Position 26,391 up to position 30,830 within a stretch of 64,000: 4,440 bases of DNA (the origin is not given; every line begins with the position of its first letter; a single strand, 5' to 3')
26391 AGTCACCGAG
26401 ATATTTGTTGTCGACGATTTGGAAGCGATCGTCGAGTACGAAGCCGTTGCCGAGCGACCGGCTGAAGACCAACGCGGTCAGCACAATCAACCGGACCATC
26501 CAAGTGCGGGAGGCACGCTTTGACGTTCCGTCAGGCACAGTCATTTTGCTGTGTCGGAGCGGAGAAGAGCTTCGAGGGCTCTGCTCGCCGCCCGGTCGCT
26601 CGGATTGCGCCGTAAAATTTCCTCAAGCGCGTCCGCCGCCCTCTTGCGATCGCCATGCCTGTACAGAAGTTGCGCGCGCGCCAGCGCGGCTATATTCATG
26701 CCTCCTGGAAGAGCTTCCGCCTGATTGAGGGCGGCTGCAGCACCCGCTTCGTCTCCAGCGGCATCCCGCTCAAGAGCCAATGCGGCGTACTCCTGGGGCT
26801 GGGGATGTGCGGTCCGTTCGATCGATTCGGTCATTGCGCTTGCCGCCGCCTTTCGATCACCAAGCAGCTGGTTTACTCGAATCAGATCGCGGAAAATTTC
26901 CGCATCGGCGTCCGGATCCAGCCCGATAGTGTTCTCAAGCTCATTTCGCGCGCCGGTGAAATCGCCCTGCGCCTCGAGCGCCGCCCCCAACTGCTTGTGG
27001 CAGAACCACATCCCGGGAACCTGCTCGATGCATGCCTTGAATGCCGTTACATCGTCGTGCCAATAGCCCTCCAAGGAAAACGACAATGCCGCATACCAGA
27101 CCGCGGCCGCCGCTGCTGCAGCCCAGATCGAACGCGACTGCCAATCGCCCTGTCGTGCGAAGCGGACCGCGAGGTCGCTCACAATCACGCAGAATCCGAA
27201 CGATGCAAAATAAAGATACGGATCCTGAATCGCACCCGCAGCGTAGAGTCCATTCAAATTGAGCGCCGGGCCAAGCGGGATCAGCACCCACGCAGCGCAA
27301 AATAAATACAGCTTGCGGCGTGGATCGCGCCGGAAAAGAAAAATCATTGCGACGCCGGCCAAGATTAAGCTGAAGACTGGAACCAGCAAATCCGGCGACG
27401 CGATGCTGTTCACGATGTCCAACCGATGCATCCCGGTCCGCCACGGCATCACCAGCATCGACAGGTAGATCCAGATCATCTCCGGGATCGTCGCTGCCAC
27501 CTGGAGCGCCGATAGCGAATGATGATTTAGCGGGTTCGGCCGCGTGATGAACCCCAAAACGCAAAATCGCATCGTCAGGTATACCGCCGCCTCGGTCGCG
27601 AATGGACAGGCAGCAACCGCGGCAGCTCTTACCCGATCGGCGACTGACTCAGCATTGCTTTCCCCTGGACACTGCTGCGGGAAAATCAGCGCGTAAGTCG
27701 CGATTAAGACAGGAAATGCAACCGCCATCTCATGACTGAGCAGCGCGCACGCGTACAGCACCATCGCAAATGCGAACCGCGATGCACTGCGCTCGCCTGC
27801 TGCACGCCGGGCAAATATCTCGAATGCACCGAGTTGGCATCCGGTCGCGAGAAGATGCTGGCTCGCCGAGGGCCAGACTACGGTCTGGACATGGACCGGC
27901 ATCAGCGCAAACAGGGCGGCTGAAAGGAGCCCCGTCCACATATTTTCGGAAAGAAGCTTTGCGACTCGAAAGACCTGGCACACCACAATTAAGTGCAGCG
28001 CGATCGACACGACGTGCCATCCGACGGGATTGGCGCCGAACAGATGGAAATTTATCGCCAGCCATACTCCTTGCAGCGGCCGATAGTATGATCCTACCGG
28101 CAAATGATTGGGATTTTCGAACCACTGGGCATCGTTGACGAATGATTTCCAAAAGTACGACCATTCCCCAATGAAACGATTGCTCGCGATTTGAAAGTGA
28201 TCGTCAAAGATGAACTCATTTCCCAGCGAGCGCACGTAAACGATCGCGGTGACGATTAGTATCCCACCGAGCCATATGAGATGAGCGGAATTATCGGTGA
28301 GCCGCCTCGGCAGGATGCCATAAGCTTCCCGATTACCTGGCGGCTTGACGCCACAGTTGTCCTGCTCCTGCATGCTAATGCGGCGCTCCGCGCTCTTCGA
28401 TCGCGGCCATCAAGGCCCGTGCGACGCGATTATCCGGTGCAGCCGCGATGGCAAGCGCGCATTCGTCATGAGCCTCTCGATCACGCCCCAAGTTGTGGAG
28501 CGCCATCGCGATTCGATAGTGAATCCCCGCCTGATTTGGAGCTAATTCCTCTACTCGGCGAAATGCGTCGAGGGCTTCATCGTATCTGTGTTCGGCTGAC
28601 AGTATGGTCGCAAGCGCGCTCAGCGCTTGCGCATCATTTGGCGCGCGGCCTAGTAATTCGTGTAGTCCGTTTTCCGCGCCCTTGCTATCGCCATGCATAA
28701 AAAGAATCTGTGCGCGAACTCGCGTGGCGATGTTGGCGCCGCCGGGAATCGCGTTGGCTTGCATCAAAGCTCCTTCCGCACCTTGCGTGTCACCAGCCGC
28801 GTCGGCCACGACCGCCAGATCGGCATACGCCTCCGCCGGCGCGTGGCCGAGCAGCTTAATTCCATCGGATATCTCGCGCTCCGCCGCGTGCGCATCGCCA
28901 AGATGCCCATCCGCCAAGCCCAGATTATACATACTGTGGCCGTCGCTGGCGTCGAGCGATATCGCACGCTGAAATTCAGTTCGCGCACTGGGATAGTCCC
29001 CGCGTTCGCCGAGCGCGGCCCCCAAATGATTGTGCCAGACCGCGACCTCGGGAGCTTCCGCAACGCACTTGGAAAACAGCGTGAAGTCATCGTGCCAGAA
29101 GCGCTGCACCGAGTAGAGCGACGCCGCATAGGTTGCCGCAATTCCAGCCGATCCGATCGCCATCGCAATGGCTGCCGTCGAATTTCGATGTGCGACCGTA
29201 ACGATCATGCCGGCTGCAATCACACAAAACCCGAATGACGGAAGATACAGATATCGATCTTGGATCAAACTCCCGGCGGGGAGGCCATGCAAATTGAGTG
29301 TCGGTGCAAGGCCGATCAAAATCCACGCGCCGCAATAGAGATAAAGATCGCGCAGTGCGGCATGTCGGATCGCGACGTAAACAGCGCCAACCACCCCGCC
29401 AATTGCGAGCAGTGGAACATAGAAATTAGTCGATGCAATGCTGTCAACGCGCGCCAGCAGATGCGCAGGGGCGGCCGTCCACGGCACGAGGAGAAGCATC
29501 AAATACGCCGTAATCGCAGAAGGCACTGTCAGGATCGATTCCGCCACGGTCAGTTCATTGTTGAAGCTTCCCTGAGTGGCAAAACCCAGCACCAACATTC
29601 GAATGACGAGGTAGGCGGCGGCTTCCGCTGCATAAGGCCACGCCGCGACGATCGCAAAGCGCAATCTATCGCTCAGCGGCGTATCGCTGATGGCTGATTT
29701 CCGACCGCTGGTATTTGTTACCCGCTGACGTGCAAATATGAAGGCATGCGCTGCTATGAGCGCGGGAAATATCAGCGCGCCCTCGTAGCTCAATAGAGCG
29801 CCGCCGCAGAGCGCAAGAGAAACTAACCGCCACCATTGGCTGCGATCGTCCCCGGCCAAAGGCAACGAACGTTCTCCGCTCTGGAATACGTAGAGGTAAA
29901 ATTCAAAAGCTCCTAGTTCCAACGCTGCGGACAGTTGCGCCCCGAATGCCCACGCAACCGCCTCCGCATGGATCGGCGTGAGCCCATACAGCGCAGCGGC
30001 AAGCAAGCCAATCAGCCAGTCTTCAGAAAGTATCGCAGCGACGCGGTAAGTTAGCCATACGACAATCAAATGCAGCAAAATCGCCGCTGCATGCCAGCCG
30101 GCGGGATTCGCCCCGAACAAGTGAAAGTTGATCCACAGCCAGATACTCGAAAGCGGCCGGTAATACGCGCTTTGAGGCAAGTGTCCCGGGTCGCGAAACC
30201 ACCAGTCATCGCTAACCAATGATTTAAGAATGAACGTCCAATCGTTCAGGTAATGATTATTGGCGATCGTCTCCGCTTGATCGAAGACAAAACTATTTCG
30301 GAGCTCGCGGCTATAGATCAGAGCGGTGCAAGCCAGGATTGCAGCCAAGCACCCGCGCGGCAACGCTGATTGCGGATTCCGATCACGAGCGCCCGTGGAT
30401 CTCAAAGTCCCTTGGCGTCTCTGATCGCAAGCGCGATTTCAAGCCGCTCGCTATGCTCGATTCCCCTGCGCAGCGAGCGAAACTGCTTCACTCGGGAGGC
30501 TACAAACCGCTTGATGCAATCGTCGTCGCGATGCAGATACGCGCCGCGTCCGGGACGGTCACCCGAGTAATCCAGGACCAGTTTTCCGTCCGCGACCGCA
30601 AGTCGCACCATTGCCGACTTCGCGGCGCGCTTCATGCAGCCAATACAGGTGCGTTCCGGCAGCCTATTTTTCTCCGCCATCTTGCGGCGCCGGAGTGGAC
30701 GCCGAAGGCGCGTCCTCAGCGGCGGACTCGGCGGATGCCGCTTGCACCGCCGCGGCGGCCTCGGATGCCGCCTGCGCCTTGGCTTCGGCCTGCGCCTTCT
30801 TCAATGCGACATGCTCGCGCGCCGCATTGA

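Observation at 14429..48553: Ten-paralog expansion of a membrane GT-C-like + TPR protein family occupying about 30% of the window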

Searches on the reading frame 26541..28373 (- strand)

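Call 4: search_protein_families(library=pfam, proteins=[window:26541-28373:-], max_evalue=0.01)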
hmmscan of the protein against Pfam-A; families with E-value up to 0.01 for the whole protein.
window:26541-28373:- (610 aa): 5 families
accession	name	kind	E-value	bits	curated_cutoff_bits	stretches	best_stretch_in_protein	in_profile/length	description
PF13231.12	PMT_2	-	5.3e-06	27.2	26.1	1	104-232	8-133/160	Dolichyl-phosphate-mannose-protein mannosyltransferase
PF13428.12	TPR_14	-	1.1e-05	26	23.5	1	563-600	4-41/44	Tetratricopeptide repeat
PF07719.23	TPR_2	-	5.7e-05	23.4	27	0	564-593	5-34/34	Tetratricopeptide repeat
PF14559.12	TPR_19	-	0.0014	19.3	25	0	468-532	3-64/68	Tetratricopeptide repeat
PF13432.12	TPR_16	-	0.0024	18.7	32.7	1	564-600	1-37/65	Tetratricopeptide repeat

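Call 5: search_protein_families(library=ncbifam, proteins=[window:26541-28373:-], max_evalue=0.01)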
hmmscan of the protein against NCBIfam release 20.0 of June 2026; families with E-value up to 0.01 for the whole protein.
window:26541-28373:- (610 aa): 4 families
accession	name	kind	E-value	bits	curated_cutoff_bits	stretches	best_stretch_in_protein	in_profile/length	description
TIGR02917.1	PEP_TPR_lipo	equivalog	3.4e-05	21.9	312.2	1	458-604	399-543/899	XrtA/PEP-CTERM system TPR-repeat protein PrsT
NF033920.0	C39_PA2778_fam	equivalog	0.00076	19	150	0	506-600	138-230/255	PA2778 family cysteine peptidase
NF040959.1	MamA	equivalog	0.0025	17.3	200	0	434-552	83-199/204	magnetosome protein MamA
NF008757.0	PRK11788.1-5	equivalog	0.0086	15.3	363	0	467-606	191-328/388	lipopolysaccharide assembly protein LapB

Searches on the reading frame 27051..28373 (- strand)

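Call 57: search_protein_families(library=pfam, proteins=[window:27051-28373:-], max_evalue=10)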
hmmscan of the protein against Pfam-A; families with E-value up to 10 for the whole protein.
window:27051-28373:- (441 aa): 1 family
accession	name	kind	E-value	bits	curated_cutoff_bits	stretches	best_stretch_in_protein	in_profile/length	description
PF13231.12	PMT_2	-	9.7e-06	26.3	26.1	1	104-232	8-133/160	Dolichyl-phosphate-mannose-protein mannosyltransferase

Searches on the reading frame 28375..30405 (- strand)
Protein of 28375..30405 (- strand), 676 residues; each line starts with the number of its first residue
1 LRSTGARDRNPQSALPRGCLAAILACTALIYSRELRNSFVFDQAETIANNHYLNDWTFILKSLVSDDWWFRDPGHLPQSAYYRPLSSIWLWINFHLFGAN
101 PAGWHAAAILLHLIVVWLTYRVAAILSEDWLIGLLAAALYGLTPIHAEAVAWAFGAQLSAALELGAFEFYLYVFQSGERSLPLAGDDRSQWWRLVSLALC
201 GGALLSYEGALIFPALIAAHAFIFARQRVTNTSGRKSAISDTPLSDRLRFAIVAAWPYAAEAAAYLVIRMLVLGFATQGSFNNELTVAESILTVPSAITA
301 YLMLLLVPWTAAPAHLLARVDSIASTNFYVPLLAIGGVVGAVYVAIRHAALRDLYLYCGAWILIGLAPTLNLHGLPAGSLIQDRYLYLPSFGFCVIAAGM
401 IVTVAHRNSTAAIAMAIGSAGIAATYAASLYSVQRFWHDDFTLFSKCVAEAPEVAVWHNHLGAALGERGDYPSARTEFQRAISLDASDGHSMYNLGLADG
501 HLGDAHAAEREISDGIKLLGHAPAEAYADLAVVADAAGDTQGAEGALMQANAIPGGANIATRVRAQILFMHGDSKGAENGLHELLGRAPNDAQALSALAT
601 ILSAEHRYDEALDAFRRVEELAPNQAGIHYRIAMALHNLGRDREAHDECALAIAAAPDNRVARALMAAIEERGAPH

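Call 4: search_protein_families(library=pfam, proteins=[window:28375-30405:-], max_evalue=0.01)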
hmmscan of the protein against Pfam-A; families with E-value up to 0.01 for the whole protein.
window:28375-30405:- (676 aa): 14 families
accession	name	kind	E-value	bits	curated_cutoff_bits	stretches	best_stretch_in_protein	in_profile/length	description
PF07719.23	TPR_2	-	7.9e-14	51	27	2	592-624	1-33/34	Tetratricopeptide repeat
PF13431.12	TPR_17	-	6.5e-12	45.2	24.4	0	588-612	9-33/34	Tetratricopeptide repeat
PF14559.12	TPR_19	-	1.6e-11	44.8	25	1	604-669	3-68/68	Tetratricopeptide repeat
PF00515.34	TPR_1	-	1.3e-10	41.1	27.8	1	592-624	1-33/34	Tetratricopeptide repeat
PF13414.12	TPR_11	-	1.9e-10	40.7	26.8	2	607-640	9-42/42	TPR repeat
PF13428.12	TPR_14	-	4.4e-10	39.7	23.5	0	594-632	3-41/44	Tetratricopeptide repeat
PF13424.12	TPR_12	-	9.6e-10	39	30.1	2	592-654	3-66/77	Tetratricopeptide repeat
PF13181.12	TPR_8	-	1.1e-07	31.8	25.7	0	592-624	1-33/34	Tetratricopeptide repeat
PF13432.12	TPR_16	-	2.9e-07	31.2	32.7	2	565-625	4-64/65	Tetratricopeptide repeat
PF23914.1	TPR_CcmH_CycH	-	1.7e-06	28.4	42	1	532-625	58-154/158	Cytochrome c-type biogenesis protein H TPR domain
PF13371.12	TPR_9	-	0.00062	20.2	35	0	601-669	4-72/73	Tetratricopeptide repeat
PF13374.12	TPR_10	-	0.0015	19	27.5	0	459-483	6-30/42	Tetratricopeptide repeat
PF12895.13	ANAPC3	-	0.002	18.8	27.2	1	584-645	15-75/82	Anaphase-promoting complex, cyclosome, subunit 3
PF09976.15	TPR_21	-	0.0054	16.9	25.5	0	524-620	40-141/193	Tetratricopeptide repeat-like domain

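Call 5: search_protein_families(library=ncbifam, proteins=[window:28375-30405:-], max_evalue=0.01)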
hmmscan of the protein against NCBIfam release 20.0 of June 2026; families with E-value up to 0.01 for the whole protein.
window:28375-30405:- (676 aa): 13 families
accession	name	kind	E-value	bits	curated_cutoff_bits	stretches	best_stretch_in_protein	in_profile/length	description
TIGR02917.1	PEP_TPR_lipo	equivalog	7.9e-16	57.1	312.2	1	447-670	457-679/899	XrtA/PEP-CTERM system TPR-repeat protein PrsT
NF040959.1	MamA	equivalog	5.2e-14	52.2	200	2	570-660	83-173/204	magnetosome protein MamA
TIGR02552.1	LcrH_SycD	equivalog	7.3e-10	38.7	104.8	1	568-665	28-125/136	SycD/LcrH family type III secretion system chaperone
NF033920.0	C39_PA2778_fam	equivalog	5.4e-09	35.8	150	1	548-656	145-254/255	PA2778 family cysteine peptidase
TIGR02521.1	type_IV_pilW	equivalog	6.2e-09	35.8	154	1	446-595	56-206/234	type IV pilus biogenesis/stability protein PilW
NF033758.1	gliding_GltE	equivalog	4.9e-07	29.1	225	1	565-640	263-338/411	adventurous gliding motility TPR repeat lipoprotein GltE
NF008391.2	PRK11189.1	equivalog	1e-06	28.5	250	0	577-649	84-156/297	lipoprotein NlpI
TIGR03939.1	PGA_TPR_OMP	equivalog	1.1e-06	27.2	366.65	1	561-671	398-508/800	poly-beta-1,6 N-acetyl-D-glucosamine export porin PgaA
NF052415.1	T3SS_chap_SctY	equivalog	0.00016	22.2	70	1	582-647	30-98/106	type III secretion apparatus assembly chaperone SctY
NF008520.0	PRK11447.1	equivalog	0.00017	19.5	858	1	458-654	306-523/1157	cellulose synthase complex outer membrane protein BcsC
NF008757.0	PRK11788.1-5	equivalog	0.0018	17.5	363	1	577-667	126-219/388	lipopolysaccharide assembly protein LapB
NF033762.1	social_mot_Tgl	equivalog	0.0051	16.2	225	0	524-617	31-125/252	social motility TPR repeat lipoprotein Tgl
NF052400.1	M48_BAM_BepA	equivalog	0.0072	15.1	570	1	567-670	316-419/483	beta-barrel assembly-enhancing protease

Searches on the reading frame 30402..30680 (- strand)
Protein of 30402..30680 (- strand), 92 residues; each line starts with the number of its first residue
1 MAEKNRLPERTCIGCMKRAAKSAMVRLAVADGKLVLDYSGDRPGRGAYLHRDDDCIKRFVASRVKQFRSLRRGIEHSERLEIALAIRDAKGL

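Call 84: search_protein_families(library=pfam, proteins=[window:30402-30680:-], max_evalue=0.001)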
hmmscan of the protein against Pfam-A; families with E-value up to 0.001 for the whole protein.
window:30402-30680:- (92 aa): 1 family
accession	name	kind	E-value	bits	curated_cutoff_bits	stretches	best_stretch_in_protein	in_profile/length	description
PF04296.18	YlxR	-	2.8e-15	56.4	26.9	1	10-64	1-56/75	Protein of unknown function (DUF448)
